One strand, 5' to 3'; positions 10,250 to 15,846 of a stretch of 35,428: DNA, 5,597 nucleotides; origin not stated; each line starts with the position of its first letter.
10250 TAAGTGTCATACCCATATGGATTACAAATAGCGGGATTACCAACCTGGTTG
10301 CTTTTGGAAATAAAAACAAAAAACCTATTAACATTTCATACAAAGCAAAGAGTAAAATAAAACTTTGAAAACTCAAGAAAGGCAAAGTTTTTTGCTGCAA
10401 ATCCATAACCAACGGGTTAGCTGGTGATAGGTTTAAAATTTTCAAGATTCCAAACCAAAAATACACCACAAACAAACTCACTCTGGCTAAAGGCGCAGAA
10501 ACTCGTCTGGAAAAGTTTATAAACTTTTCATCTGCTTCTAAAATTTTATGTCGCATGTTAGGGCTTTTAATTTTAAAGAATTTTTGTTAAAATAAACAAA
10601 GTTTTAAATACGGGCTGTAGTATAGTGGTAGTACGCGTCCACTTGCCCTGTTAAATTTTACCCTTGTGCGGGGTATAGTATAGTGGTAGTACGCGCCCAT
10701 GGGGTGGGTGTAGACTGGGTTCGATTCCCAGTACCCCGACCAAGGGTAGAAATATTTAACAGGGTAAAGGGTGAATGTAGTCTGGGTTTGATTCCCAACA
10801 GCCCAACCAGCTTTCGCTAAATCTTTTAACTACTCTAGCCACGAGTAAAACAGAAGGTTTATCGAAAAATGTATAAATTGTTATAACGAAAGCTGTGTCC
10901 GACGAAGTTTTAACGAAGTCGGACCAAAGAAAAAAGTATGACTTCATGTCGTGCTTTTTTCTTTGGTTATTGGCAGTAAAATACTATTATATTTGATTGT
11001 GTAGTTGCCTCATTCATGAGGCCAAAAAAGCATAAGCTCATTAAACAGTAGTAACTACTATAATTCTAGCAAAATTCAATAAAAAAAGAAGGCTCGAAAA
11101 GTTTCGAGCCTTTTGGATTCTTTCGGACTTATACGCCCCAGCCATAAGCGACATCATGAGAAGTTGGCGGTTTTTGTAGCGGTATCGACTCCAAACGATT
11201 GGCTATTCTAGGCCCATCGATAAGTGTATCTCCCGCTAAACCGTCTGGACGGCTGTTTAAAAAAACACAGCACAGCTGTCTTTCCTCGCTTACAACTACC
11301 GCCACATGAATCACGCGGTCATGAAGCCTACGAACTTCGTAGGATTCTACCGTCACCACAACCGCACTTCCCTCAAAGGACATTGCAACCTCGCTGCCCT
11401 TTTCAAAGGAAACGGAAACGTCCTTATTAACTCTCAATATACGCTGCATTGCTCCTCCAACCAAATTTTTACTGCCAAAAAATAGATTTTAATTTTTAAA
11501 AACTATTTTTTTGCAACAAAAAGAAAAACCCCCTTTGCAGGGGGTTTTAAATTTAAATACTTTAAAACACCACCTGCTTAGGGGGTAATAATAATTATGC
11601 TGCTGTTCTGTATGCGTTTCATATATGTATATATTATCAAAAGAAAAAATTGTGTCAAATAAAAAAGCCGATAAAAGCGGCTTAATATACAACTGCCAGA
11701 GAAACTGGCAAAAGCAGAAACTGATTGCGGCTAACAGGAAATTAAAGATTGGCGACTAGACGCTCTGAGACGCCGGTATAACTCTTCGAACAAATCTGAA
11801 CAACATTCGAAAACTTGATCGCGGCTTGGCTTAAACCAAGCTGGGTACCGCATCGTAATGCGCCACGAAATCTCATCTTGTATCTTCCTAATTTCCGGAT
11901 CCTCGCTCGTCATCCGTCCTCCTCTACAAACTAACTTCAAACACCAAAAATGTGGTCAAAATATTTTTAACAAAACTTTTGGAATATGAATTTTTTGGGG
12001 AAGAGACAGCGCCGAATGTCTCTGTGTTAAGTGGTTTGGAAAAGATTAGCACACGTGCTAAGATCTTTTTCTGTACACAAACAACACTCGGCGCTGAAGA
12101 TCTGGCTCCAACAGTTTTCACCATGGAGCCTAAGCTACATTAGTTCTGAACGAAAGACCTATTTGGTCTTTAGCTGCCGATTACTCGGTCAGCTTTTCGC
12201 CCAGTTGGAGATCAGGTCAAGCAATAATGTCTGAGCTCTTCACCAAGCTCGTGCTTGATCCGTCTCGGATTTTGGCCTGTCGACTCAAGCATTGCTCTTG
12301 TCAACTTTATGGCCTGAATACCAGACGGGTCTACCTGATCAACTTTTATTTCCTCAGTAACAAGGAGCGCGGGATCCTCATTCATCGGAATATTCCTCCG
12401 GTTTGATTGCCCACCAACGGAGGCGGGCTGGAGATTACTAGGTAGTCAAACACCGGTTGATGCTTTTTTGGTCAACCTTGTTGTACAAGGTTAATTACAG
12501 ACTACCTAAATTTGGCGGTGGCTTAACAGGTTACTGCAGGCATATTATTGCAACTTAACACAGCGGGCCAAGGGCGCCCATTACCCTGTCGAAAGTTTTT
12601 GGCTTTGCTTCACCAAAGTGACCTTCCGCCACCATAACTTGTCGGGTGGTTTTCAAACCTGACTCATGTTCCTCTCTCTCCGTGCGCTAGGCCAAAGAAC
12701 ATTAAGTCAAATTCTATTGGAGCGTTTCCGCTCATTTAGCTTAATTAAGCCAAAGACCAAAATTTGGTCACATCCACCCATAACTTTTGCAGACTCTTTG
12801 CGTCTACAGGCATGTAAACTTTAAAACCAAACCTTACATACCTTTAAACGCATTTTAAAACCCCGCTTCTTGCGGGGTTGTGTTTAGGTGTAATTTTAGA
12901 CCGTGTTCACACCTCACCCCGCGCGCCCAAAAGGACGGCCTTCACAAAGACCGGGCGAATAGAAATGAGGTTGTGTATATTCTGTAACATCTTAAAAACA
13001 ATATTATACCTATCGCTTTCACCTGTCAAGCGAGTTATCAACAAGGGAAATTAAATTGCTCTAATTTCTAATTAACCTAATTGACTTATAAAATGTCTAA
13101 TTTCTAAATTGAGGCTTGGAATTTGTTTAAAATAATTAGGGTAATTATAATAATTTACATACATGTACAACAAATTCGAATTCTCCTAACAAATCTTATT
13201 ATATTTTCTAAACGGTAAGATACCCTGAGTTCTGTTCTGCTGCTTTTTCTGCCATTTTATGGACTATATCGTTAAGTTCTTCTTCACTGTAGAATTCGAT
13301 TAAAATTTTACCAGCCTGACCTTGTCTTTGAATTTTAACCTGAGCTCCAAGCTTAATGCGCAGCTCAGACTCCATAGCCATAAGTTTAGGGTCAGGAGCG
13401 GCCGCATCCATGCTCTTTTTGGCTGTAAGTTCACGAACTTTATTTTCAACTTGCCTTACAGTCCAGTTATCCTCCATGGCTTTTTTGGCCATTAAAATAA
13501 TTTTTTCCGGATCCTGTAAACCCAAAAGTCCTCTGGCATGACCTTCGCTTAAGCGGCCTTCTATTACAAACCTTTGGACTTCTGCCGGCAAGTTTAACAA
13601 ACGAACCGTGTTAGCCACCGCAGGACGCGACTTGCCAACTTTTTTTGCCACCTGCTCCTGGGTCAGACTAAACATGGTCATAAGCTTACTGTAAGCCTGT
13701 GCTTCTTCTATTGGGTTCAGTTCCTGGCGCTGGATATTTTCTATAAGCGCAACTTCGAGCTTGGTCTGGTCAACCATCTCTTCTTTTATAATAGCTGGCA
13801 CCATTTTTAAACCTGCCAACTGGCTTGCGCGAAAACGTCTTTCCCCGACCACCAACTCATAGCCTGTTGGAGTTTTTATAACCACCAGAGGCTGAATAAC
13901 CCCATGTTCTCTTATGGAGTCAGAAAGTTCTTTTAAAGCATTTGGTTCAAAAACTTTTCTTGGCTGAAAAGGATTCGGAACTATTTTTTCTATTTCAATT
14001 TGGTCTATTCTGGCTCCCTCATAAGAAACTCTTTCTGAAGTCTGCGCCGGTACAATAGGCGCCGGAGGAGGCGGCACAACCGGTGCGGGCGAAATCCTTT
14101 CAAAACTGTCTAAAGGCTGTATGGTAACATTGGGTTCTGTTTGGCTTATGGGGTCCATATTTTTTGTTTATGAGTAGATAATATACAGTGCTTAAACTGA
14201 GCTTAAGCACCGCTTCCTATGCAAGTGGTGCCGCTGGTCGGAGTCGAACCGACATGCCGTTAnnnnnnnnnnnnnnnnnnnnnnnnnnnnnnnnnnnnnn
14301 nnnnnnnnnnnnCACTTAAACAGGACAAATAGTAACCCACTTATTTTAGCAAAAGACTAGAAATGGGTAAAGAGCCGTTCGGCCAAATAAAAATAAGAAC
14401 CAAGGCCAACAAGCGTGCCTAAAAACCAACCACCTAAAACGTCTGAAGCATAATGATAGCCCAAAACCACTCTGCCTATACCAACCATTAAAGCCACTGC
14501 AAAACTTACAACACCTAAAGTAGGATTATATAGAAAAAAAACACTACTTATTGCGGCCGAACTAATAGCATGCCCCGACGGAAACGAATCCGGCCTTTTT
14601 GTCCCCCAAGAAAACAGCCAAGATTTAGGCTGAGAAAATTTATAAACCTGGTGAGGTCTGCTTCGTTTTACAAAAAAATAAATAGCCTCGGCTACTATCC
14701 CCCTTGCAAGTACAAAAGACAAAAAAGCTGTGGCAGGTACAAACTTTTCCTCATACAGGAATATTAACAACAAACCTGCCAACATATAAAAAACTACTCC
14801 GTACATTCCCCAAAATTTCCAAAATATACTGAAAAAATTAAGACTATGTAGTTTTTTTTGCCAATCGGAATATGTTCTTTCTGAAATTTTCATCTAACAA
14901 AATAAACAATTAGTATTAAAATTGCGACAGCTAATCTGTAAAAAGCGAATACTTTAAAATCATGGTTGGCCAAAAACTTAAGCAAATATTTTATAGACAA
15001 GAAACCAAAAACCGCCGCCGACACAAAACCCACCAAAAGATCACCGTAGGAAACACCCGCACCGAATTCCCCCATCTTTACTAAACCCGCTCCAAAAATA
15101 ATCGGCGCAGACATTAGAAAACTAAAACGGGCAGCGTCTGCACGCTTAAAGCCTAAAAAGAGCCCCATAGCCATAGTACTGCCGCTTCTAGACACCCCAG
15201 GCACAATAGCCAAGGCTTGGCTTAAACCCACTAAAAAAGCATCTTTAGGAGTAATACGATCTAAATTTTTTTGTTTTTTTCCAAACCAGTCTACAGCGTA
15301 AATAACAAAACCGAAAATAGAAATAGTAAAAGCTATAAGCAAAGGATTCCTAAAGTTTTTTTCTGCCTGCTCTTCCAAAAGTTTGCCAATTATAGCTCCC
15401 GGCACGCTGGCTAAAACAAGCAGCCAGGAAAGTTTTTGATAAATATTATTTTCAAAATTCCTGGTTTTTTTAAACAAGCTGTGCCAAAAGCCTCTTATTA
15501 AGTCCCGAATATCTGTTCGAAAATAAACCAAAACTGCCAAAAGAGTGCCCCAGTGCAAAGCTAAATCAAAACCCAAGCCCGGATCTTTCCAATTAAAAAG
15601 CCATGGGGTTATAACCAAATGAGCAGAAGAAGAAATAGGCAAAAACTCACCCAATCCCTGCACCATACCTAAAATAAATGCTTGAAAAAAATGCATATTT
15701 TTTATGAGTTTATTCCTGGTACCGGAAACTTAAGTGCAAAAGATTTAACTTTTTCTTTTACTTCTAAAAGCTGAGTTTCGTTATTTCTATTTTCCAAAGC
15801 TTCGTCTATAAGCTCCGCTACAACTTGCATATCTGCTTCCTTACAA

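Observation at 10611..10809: A complete tRNA-Pro nested on a 22-bp helix inside the anticodon loop of a second, paralogous tRNA-shaped gene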

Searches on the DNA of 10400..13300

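Call 11: search_rna_families(source=window, start=10400, end=13300, threshold=evalue, max_evalue=1, show_alignments=3)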
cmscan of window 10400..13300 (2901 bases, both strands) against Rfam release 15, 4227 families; matches with E-value up to 1: 12.
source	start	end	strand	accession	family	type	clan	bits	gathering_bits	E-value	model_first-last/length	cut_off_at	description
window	10669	10739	+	RF00005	tRNA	Gene; tRNA;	CL00001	55.5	29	1.4e-10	1-71/71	no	tRNA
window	11474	11593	+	RF01264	snR83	Gene; snRNA; snoRNA; HACA-box;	CL00023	35.2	75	1.5e-05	1-308/308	no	Small nucleolar RNA snR83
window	11491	11554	+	RF01859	Phe_leader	Cis-reg; leader;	-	32.8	55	0.0065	1-125/125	no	Phenylalanine leader peptide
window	11443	11550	-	RF02526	SSRC34_1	Gene; sRNA;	-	29.3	64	0.2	1-128/128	no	Streptococcus sRNA SSRC34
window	11519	11606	-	RF01859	Phe_leader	Cis-reg; leader;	-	27.3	55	0.11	1-125/125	no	Phenylalanine leader peptide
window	10975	11122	+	RF02053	STnc430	Gene; sRNA;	-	24.2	47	0.77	1-162/162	no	Enterobacterial sRNA STnc430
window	10808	10893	-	RF01414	Dicty_Class_I_RNA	Gene;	-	24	41.5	0.21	1-56/56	no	Class I RNA from Dictyostelium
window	13178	13234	+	RF01414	Dicty_Class_I_RNA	Gene;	-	23.4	41.5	0.3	1-56/56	no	Class I RNA from Dictyostelium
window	11525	11595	-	RF00624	P9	Gene;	-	22.5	43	0.081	1-74/74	no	Pseudomonas sRNA P9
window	11528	11648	+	RF00561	SNORA40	Gene; snRNA; snoRNA; HACA-box;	-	22.2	51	0.89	1-128/128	no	Small nucleolar RNA SNORA40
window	11479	11552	+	RF02450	ncr1175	Gene; sRNA;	-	21.9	60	0.71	1-110/110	no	Bacillus sRNA ncr1175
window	11492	11564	+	RF02621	BSnc120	Gene; sRNA;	-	18.8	114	0.97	1-88/88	no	Brucella sRNA 120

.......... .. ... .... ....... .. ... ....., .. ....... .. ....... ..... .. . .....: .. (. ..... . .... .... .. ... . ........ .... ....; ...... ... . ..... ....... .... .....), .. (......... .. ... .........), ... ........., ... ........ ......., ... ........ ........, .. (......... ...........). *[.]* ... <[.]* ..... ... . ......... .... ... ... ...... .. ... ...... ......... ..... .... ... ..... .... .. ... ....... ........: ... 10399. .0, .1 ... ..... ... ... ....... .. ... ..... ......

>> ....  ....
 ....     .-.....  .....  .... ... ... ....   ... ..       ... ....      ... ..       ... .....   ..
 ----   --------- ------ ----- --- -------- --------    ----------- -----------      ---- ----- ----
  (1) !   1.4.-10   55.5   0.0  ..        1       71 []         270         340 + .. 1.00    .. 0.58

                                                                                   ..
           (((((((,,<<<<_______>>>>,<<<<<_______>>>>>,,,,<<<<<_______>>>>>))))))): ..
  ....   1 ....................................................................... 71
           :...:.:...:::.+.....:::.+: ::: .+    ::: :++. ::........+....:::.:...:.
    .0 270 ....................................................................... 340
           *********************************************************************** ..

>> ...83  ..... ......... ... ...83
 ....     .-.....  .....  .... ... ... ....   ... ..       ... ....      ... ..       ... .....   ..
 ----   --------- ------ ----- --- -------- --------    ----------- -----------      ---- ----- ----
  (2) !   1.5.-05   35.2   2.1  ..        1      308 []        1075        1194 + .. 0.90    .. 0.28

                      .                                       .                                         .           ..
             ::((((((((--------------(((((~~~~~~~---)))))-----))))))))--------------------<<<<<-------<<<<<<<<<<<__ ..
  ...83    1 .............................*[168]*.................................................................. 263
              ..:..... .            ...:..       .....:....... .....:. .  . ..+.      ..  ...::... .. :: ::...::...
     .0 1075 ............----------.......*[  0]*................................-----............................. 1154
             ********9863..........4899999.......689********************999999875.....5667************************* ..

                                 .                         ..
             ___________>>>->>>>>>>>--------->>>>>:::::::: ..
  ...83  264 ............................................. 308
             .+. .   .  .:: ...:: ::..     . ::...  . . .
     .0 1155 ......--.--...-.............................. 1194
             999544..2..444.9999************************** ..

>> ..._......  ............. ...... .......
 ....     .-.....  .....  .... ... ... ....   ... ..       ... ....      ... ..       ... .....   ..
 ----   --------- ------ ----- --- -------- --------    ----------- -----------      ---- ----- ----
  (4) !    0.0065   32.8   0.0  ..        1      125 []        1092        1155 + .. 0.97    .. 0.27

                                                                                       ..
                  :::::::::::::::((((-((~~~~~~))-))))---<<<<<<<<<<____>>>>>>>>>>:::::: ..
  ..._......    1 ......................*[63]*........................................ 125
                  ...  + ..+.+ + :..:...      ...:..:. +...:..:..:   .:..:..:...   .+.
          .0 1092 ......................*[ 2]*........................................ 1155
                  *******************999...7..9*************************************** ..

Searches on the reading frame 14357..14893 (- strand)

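Call 7: search_protein_families(library=pfam, proteins=[window:14357-14893:-])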
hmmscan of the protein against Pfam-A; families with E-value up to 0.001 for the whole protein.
window:14357-14893:- (178 aa): 2 families
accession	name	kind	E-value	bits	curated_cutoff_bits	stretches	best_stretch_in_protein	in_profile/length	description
PF01569.27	PAP2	-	2.6e-21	76.2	27.2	1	55-171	3-126/130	PAP2 superfamily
PF14378.12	PAP2_3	-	1.5e-06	28.6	27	1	27-161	34-186/190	PAP2 superfamily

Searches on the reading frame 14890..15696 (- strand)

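Call 7: search_protein_families(library=pfam, proteins=[window:14890-15696:-])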
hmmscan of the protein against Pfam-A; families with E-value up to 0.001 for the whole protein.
window:14890-15696:- (268 aa): 1 family
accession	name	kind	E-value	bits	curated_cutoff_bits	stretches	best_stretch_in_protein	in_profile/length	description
PF02673.24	BacA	-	1.3e-81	274.5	33.4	1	6-260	1-257/257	Bacitracin resistance protein BacA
